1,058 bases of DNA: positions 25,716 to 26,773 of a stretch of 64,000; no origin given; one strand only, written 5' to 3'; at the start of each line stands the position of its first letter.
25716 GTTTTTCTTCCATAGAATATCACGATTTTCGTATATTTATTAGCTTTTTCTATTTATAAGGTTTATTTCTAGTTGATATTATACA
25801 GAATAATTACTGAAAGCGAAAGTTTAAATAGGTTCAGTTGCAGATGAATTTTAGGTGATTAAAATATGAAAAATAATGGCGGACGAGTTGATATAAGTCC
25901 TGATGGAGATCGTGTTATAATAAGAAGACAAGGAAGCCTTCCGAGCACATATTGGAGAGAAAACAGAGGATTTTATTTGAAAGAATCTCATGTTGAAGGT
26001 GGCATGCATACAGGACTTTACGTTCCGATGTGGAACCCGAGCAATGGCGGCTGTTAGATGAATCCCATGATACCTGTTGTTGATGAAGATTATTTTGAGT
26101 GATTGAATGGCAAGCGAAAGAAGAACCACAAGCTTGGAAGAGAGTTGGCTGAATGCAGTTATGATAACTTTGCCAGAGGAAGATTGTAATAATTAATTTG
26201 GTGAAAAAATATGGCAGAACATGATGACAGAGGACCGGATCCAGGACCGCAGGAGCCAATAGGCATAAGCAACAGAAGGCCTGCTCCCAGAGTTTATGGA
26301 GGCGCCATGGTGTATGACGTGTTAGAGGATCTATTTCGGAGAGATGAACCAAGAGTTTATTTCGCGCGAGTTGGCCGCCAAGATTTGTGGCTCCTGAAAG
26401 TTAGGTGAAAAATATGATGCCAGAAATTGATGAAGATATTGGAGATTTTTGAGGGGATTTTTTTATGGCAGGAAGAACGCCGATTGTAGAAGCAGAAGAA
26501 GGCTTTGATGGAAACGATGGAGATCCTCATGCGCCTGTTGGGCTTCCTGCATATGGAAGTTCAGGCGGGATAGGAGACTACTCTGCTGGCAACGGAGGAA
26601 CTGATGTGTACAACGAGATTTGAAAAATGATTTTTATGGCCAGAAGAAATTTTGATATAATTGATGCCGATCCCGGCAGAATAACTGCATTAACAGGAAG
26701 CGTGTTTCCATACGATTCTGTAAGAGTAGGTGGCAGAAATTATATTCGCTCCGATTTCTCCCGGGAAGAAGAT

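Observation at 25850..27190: Cluster of small Gly/Asp/Pro-rich ORFs with conserved 5' ends and strong SDs.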

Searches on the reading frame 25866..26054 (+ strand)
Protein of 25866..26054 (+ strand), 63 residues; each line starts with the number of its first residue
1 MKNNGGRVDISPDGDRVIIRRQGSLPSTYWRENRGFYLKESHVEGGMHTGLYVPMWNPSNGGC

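Call 8: search_protein_families(library=pfam, proteins=[window:25866-26054:+], max_evalue=1)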
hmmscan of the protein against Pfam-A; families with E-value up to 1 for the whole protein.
window:25866-26054:+ (63 aa): 0 families

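Call 21: find_homologous_proteins(query=window:25866-26054:+, max_evalue=1)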
Query window:25866-26054:+ (63 aa): 1 proteins with E <= 1 among 1 candidates.
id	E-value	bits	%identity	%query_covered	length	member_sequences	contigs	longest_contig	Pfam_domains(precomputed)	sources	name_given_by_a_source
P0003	3.5e-38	146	100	100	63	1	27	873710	-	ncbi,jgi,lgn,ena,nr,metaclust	ncbi:MAG TPA: hypothetical protein VI933_04435 [archaeon]|nr:hypothetical protein [archaeon]|metaclu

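Call 38: search_protein_families(library=phrogs, proteins=[window:25866-26054:+], max_evalue=1)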
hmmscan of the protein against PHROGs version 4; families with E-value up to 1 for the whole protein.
window:25866-26054:+ (63 aa): 0 families

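Call 39: search_protein_families(library=ncbifam, proteins=[window:25866-26054:+], max_evalue=1)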
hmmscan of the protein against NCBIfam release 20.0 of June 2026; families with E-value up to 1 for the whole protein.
window:25866-26054:+ (63 aa): 0 families

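Call 40: search_protein_families(library=padloc, proteins=[window:25866-26054:+], max_evalue=1)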
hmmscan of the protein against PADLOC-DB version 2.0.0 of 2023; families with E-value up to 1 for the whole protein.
window:25866-26054:+ (63 aa): 0 families

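Call 51: predict_structure(protein=window:25866-26054:+)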
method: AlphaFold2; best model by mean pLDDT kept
length: 63 residues; sequences in the alignment: 1
mean_pLDDT: 70.2   pTM: 0.50
mean pLDDT of the five models: 70.2, 61.7, 55.6, 51.5, 44.8
residues with pLDDT >= 90: 0; 70-90: 33; 50-70: 26; < 50: 4
segments of 3 or more residues with pLDDT < 50: 1-3
pLDDT, mean of each block of 10 residues (from residue 1): 64 83 79 74 64 63 52
secondary structure, 60 per line:
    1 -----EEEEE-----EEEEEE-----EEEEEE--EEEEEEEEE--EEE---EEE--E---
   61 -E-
elements in order: E6-10 E16-21 E27-32 E35-43 E46-48 E52-54

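Call 53: fold_search(model_id=the predicted structure, library=pdb)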
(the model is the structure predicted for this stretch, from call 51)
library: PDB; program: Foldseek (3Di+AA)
matches with E <= 10: 242; with E <= 0.001: 0
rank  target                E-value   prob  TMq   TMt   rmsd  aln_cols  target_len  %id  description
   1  4yxb_B                5.0e-01  0.20  0.28  0.14   8.3        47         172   26  FliM(SPOA)::FliN fusion protein (released 2015-06-03)
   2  4agh                  8.8e-01  0.30  0.33  0.28   6.2        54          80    7  Structural features of ssDNA binding protein MoSub1 from Magnaporthe oryzae (released 2012-08-29)
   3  7ui9_Q                1.6e+00  0.20  0.40  0.22  14.7        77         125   14  Core Mediator-PICearly (Copy A) (released 2023-02-15)
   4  4yxb_A                1.6e+00  0.10  0.27  0.15   8.8        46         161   28  FliM(SPOA)::FliN fusion protein (released 2015-06-03)
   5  4bhm_A                1.6e+00  0.23  0.33  0.29   6.3        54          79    7  The crystal structure of MoSub1-DNA complex reveals a novel DNA binding mode (released 2014-04-23)
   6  5ez2_A                2.1e+00  0.23  0.39  0.18   4.6        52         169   15  Sandercyanin Fluorescent Protein (SFP) (released 2016-09-28)
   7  4c09                  2.2e+00  0.14  0.28  0.10  11.2        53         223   15  Crystal structure of the metallo-beta-lactamase BCII (released 2014-08-20)
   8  3l4m_D                2.3e+00  0.08  0.26  0.06  12.8        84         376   10  Crystal Structure of the MauG/pre-Methylamine Dehydrogenase Complex. (released 2010-03-23)
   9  2gc4_A                2.3e+00  0.08  0.25  0.07  12.3        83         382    8  Structural comparison of the oxidized ternary electron transfer complex of methylamine dehydrogenase, amicyanin and cy (released 2006-11-28)
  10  1mae_H                2.4e+00  0.08  0.25  0.06  13.1        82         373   13  The Active Site Structure of Methylamine Dehydrogenase: Hydrazines Identify C6 as the Reactive Site of the Tryptophan  (released 1994-01-31)
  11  2wv4_A                2.4e+00  0.07  0.24  0.10  11.5        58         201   16  Crystal structure of foot-and-mouth disease virus 3C protease in complex with a decameric peptide corresponding to the (released 2009-10-27)
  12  6ksu_B                2.6e+00  0.16  0.33  0.08   6.2        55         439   22  Crystal structure of SurE (released 2020-06-24)
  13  8rth_A                2.6e+00  0.13  0.34  0.06   5.8        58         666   12  Trypanosoma brucei 3-methylcrotonyl-CoA carboxylase (released 2024-04-17)
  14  6b3x_A                2.7e+00  0.25  0.39  0.10   6.0        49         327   16  Crystal structure of CstF-50 in complex with CstF-77 (released 2017-11-29)
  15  6smk_E                2.7e+00  0.11  0.30  0.17   7.9        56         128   23  Crystal structure of catalytic domain A109H mutant of prophage-encoded M23 protein EnpA from Enterococcus faecalis. (released 2020-09-09)
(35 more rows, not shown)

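Call 67: search_solved_structures(query=window:25866-26054:+, max_evalue=10)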
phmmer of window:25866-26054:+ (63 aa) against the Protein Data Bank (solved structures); distinct sequences matched with E-value up to 10: 2.
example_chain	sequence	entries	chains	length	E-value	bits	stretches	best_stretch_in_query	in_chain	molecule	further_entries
9vfj_4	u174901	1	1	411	0.019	18.3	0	25-46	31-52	LHCI-4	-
1uzd_C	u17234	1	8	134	0.43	14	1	21-63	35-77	Ribulose bisphosphate carboxylase small chain 1, chloroplastic,Ribulose bisphosphate carbo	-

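Call 70: find_encoding_contigs(protein=P0003, flank=3000, max_places=10)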
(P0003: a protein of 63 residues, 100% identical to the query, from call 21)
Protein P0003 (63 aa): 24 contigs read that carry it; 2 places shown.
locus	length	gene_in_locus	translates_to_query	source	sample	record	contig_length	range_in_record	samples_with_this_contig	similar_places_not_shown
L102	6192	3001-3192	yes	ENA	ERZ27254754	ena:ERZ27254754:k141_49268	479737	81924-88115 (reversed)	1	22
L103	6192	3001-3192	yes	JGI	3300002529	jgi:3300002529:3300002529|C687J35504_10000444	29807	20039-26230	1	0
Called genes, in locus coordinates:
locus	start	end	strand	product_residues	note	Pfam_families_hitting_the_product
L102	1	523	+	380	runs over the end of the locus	PF04998:RNA_pol_Rpb1_5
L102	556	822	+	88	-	PF01248:Ribosomal_L7Ae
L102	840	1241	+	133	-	PF07650:KH_2 (faint)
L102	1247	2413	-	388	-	PF02163:Peptidase_M50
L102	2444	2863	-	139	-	PF13412:HTH_24, PF08279:HTH_11 (weak), PF13404:HTH_AsnC-type, PF01037:AsnC_trans_reg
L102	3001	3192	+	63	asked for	-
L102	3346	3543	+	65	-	-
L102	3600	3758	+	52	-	-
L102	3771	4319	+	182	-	-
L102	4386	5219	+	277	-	PF04389:Peptidase_M28 (faint), PF01546:Peptidase_M20, PF07687:M20_dimer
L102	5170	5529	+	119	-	-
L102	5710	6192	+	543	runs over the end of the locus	PF01406:tRNA-synt_1e (faint), PF01921:tRNA-synt_1f, PF09334:tRNA-synt_1g (faint), PF19269:Anticodon_2 (weak)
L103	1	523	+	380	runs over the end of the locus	PF04998:RNA_pol_Rpb1_5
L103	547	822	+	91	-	PF01248:Ribosomal_L7Ae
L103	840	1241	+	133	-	PF07650:KH_2 (faint)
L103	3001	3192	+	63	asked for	-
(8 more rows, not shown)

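Call 79: find_related_loci(query=A4, collection=viral_contigs, flank=4000)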
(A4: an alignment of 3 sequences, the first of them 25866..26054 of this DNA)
Query A4 (63 aa) in viral_contigs; peptide patterns used: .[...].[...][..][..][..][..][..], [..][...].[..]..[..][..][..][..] (x = any residue, [..] = any of these).
5 stretches matched a pattern, but none encodes a relative of the query by tblastn (E <= 1e-3).

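Call 83: fold_search(model_id=the predicted structure, library=viral)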
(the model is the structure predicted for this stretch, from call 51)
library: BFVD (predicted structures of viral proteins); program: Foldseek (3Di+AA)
matches with E <= 10: 729; with E <= 0.001: 0
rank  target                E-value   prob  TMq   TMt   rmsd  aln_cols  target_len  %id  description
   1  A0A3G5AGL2            1.7e-01  0.96  0.47  0.17   4.3        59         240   22  Uncharacterized protein (Fragment) [Solumvirus sp.]
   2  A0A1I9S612            2.5e-01  0.90  0.50  0.06  11.2        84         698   13  (no name in the UniProt tables at hand)
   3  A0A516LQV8            3.0e-01  0.60  0.39  0.20   7.8        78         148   14  (no name in the UniProt tables at hand)
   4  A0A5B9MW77            3.5e-01  0.97  0.57  0.33   4.9        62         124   18  (no name in the UniProt tables at hand)
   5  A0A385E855            3.5e-01  0.85  0.50  0.03   9.5        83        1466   13  Minor structural protein [Bacillus phage Hobo]
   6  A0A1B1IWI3            3.7e-01  0.69  0.41  0.38   7.7        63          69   17  (no name in the UniProt tables at hand)
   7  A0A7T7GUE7            4.9e-01  0.77  0.48  0.39   4.4        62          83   13  Uncharacterized protein [Escherichia phage vB_EcoS-BECP10]
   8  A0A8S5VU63            5.2e-01  0.97  0.55  0.39   3.1        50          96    4  Uncharacterized protein [Ackermannviridae sp.]
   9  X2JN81                5.2e-01  0.90  0.50  0.39   3.3        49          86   14  Minor structural protein [Bacillus phage Bcp1]
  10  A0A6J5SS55            5.2e-01  0.51  0.39  0.22  11.9        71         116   11  Uncharacterized protein [uncultured Caudovirales phage]
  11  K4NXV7                5.2e-01  0.30  0.32  0.13  11.1        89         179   16  DUF3310 domain-containing protein [Acinetobacter phage vB_AbaM-IME-AB2]
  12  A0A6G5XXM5            5.5e-01  0.97  0.62  0.34   2.9        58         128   10  (no name in the UniProt tables at hand)
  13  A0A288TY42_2          5.5e-01  0.89  0.50  0.03   6.7        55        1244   14  Putative tail fiber [Enterococcus phage EFP01]
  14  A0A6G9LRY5            5.8e-01  0.89  0.55  0.31   3.4        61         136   10  Uncharacterized protein [Pseudomonas phage chunk]
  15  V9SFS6                5.8e-01  0.12  0.24  0.13  13.8        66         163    9  Uncharacterized protein [Tunisvirus fontaine2]
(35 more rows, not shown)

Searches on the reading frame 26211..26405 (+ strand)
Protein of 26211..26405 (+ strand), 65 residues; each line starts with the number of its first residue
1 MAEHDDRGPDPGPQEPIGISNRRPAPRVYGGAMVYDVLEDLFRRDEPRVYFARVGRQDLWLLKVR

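Call 8: search_protein_families(library=pfam, proteins=[window:26211-26405:+], max_evalue=1)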
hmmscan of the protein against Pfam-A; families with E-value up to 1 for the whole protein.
window:26211-26405:+ (65 aa): 0 families

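Call 38: search_protein_families(library=phrogs, proteins=[window:26211-26405:+], max_evalue=1)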
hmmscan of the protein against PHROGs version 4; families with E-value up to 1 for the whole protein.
window:26211-26405:+ (65 aa): 0 families

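Call 39: search_protein_families(library=ncbifam, proteins=[window:26211-26405:+], max_evalue=1)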
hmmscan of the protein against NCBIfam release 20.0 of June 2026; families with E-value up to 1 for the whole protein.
window:26211-26405:+ (65 aa): 0 families

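Call 40: search_protein_families(library=padloc, proteins=[window:26211-26405:+], max_evalue=1)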
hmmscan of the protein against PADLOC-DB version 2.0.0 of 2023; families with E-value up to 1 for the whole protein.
window:26211-26405:+ (65 aa): 0 families

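Call 69: search_solved_structures(query=window:26211-26405:+, max_evalue=10)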
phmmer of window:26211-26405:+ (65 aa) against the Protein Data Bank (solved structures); distinct sequences matched with E-value up to 10: 0.

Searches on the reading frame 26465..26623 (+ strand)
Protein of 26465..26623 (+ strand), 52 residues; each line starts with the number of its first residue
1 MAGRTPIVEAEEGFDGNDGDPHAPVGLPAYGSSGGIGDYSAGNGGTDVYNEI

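Call 8: search_protein_families(library=pfam, proteins=[window:26465-26620:+], max_evalue=1)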
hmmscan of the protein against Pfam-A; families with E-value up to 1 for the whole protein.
window:26465-26620:+ (52 aa): 0 families

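Call 38: search_protein_families(library=phrogs, proteins=[window:26465-26620:+], max_evalue=1)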
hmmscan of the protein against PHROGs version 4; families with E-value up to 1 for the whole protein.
window:26465-26620:+ (52 aa): 0 families

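Call 39: search_protein_families(library=ncbifam, proteins=[window:26465-26620:+], max_evalue=1)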
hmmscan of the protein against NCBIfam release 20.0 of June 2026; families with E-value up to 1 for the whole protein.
window:26465-26620:+ (52 aa): 0 families

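Call 40: search_protein_families(library=padloc, proteins=[window:26465-26620:+], max_evalue=1)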
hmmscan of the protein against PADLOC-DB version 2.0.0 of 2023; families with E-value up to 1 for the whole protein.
window:26465-26620:+ (52 aa): 0 families

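Call 68: search_solved_structures(query=window:26465-26620:+, max_evalue=10)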
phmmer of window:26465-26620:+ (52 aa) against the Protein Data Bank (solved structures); distinct sequences matched with E-value up to 10: 1.
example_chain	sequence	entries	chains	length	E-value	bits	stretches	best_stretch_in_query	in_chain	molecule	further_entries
7cpr_A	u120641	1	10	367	4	11.5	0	11-49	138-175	Glutamine synthetase 2 cytoplasmic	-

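Call 71: find_encoding_contigs(protein=window:26465-26623:+, flank=3000, max_places=10)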
Protein window:26465-26623:+ (52 aa): 24 contigs read that carry it; 3 places shown.
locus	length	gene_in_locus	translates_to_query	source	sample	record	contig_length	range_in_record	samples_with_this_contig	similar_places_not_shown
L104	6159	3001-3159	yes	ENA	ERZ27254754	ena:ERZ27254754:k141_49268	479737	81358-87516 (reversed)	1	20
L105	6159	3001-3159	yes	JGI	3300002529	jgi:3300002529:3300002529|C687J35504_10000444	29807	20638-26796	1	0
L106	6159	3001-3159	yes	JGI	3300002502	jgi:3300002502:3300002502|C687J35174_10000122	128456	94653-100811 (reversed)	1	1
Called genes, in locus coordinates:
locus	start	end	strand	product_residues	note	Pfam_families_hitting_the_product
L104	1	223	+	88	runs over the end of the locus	PF01248:Ribosomal_L7Ae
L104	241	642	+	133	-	PF07650:KH_2 (faint)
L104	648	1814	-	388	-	PF02163:Peptidase_M50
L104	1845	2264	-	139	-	PF13412:HTH_24, PF08279:HTH_11 (weak), PF13404:HTH_AsnC-type, PF01037:AsnC_trans_reg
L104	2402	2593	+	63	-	-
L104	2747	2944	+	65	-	-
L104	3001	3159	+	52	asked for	-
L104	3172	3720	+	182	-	-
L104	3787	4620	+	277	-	PF04389:Peptidase_M28 (faint), PF01546:Peptidase_M20, PF07687:M20_dimer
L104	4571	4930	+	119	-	-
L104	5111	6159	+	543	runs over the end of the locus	PF01406:tRNA-synt_1e (faint), PF01921:tRNA-synt_1f, PF09334:tRNA-synt_1g (faint), PF19269:Anticodon_2 (weak)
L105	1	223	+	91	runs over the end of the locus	PF01248:Ribosomal_L7Ae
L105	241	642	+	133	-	PF07650:KH_2 (faint)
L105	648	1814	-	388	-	PF02163:Peptidase_M50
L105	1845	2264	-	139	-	PF13412:HTH_24, PF08279:HTH_11 (weak), PF13404:HTH_AsnC-type, PF01037:AsnC_trans_reg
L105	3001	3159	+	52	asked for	-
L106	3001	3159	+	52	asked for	-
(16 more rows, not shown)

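Call 80: find_related_loci(query=A5, collection=viral_contigs, flank=4000)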
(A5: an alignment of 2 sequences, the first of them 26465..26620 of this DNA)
Query A5 (52 aa) in viral_contigs; peptide patterns used: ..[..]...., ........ (x = any residue, [..] = any of these).
28 stretches matched a pattern, but none encodes a relative of the query by tblastn (E <= 1e-3).
